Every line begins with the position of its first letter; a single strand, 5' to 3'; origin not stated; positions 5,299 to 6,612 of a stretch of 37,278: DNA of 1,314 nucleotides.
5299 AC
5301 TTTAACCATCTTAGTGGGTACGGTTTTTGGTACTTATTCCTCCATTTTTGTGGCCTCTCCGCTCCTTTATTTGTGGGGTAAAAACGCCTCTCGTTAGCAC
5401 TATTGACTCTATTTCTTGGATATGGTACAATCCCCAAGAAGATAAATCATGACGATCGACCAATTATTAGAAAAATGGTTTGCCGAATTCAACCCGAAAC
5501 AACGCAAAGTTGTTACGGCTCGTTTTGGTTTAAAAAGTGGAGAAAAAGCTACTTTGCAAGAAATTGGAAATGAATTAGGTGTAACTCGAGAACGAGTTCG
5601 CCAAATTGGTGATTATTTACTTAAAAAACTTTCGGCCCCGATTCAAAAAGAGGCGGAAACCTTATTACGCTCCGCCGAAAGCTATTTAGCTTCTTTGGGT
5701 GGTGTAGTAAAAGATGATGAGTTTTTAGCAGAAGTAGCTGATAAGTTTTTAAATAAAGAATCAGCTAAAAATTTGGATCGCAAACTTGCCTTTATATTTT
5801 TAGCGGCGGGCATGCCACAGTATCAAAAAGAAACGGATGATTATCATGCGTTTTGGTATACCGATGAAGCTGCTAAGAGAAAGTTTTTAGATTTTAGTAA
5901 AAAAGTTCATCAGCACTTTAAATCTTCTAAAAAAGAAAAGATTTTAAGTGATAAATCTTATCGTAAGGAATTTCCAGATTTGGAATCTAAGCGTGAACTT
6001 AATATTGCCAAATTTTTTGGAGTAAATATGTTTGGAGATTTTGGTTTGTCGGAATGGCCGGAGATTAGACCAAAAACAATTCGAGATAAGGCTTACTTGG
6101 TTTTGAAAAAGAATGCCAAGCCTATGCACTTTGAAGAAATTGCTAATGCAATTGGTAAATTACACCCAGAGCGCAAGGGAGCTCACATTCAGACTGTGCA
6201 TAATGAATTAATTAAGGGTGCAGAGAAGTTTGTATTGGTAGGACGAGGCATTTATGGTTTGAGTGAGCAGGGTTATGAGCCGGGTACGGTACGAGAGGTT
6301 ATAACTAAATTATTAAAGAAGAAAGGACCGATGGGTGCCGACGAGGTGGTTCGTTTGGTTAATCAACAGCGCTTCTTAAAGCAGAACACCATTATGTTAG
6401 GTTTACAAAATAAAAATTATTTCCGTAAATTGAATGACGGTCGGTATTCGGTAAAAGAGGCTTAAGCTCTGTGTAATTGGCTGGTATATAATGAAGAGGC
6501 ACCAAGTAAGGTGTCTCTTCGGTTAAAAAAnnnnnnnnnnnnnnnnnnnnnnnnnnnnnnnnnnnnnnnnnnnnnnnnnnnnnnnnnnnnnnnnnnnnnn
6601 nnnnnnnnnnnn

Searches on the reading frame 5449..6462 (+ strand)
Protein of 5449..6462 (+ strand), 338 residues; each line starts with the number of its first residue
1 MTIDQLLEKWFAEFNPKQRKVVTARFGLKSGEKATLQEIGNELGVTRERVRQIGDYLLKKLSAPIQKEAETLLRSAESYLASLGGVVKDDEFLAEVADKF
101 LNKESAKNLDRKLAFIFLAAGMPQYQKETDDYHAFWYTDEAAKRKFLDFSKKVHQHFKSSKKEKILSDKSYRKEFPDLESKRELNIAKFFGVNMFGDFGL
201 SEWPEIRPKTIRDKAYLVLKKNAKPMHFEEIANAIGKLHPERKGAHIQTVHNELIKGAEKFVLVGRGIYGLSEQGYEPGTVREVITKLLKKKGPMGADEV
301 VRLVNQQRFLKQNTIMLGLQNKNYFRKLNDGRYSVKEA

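Call 3: search_protein_families(library=pfam, proteins=[window:5449-6462:+], max_evalue=1)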
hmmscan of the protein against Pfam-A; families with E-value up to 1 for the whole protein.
window:5449-6462:+ (338 aa): 4 families
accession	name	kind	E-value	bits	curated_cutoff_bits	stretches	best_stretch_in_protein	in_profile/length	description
PF04545.22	Sigma70_r4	-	5.6e-14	51.8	24.1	1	11-61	2-48/50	Sigma-70, region 4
PF05066.19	HARE-HTH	-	1.2e-05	26.1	25.9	1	210-236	2-28/71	HB1, ASXL, restriction endonuclease HTH domain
PF21476.4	PF0610-like_N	-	0.013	16.1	33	0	280-302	1-22/50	PF0610-like, N-terminal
PF09929.15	DUF2161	-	0.58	10.7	27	0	261-277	101-117/118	Putative PD-(D/E)XK phosphodiesterase (DUF2161)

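Call 4: search_protein_families(library=ncbifam, proteins=[window:5449-6462:+], max_evalue=1)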
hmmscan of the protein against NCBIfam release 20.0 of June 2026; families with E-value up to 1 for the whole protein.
window:5449-6462:+ (338 aa): 33 families (the best 25 are shown)
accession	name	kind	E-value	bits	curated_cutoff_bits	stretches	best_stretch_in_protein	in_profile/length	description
NF004207.0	PRK05657.1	equivalog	3.6e-17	62.7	394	1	3-68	255-320/329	RNA polymerase sigma factor RpoS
TIGR02394.1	rpoS_proteo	equivalog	8.8e-16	58.2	378.7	1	3-68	212-277/285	RNA polymerase sigma factor RpoS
NF041931.2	MzaA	equivalog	1.3e-13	50.7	800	1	4-66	644-706/726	MZA anti-phage system associated sigma-70 family RNA polymerase sigma factor MzaA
TIGR02393.1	RpoD_Cterm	equivalog_domain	7.3e-13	48.7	354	1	4-68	167-231/238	RNA polymerase sigma factor RpoD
TIGR02997.1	Sig70-cyanoRpoD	subfamily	2.9e-12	46.5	384.5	1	4-61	240-297/298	RNA polymerase sigma factor, RpoD/SigA family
NF004208.0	PRK05658.1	equivalog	3.5e-12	46.1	555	1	9-67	564-622/631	RNA polymerase sigma factor RpoD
NF005643.0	PRK07406.1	equivalog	5.9e-11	42.1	500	1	6-65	328-387/397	RNA polymerase sigma factor RpoD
NF004615.0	PRK05949.1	subfamily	6.2e-11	41.8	530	1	4-62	257-315/327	RNA polymerase sigma factor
NF005642.0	PRK07405.1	subfamily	6.4e-11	42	524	1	5-62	249-306/318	RNA polymerase sigma factor SigD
NF005785.0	PRK07598.1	equivalog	1e-10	41.1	554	1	6-67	343-404/415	RNA polymerase sigma factor SigC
NF006666.0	PRK09210.1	equivalog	6.5e-10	38.8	572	1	7-65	302-360/370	RNA polymerase sigma factor RpoD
NF005920.0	PRK07921.1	subfamily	2.1e-09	36.8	464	1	11-64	264-317/328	RNA polymerase sigma factor SigB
NF004562.0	PRK05901.1-4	equivalog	2.4e-09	36.3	779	1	15-67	494-546/571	RNA polymerase sigma factor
NF004561.0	PRK05901.1-3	equivalog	3.9e-09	36.2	582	1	14-64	476-526/537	RNA polymerase sigma factor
TIGR02937.1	sigma70-ECF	superfamily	6.3e-09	35.7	42.9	1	4-62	108-162/165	sigma-70 family RNA polymerase sigma factor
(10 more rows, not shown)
